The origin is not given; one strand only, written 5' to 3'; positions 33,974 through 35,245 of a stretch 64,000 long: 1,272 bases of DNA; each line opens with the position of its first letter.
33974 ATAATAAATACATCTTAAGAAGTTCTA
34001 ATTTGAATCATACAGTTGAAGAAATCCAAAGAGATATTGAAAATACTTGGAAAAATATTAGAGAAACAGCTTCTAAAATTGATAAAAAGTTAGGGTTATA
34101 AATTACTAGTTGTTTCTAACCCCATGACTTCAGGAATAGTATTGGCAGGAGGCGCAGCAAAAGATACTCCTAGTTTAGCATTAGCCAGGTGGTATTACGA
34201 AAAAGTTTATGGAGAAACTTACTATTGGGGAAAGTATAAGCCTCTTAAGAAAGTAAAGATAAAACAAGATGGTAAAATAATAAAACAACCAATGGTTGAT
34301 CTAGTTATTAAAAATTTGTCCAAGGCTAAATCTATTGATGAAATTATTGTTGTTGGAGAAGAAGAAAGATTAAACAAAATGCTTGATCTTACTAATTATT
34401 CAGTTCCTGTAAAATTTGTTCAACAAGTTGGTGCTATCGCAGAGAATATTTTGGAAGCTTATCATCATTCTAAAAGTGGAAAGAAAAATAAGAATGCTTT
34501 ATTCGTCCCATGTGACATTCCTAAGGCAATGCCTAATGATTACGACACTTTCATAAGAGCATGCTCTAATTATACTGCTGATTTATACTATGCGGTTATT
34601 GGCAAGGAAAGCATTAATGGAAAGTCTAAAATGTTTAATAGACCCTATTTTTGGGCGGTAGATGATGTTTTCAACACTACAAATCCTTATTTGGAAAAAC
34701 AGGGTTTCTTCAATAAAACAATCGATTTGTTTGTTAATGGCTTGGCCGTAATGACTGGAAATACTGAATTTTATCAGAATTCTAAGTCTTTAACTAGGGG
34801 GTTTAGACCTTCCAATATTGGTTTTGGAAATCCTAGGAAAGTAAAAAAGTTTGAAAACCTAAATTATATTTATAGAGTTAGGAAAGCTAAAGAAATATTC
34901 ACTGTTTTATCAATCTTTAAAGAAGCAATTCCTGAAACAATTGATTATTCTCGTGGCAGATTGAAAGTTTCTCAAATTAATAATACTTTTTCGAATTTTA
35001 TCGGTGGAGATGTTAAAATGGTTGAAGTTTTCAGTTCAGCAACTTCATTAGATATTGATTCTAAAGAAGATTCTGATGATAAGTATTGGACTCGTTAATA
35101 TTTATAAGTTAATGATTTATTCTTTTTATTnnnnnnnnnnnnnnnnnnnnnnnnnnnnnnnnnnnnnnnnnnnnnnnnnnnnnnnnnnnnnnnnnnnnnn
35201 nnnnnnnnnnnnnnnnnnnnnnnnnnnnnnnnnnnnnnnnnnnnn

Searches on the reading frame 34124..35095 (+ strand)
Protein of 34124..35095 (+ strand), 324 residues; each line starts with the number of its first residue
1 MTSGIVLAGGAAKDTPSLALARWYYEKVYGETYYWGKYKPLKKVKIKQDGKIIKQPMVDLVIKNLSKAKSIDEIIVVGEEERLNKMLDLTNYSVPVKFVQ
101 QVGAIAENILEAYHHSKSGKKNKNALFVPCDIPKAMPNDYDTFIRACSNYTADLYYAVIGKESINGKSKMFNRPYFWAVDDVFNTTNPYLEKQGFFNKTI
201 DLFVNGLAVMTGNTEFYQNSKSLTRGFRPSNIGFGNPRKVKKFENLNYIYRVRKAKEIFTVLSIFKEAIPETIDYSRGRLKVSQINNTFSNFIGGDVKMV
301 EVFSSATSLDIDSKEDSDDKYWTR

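Call 85: search_protein_families(library=pfam, proteins=[window:34124-35095:+], max_evalue=0.001)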
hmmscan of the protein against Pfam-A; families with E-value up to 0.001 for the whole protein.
window:34124-35095:+ (324 aa): 1 family
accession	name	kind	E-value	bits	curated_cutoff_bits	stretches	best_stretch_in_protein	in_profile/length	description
PF12804.13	NTP_transf_3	-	6.6e-08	33.3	27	1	54-162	23-126/160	MobA-like NTP transferase domain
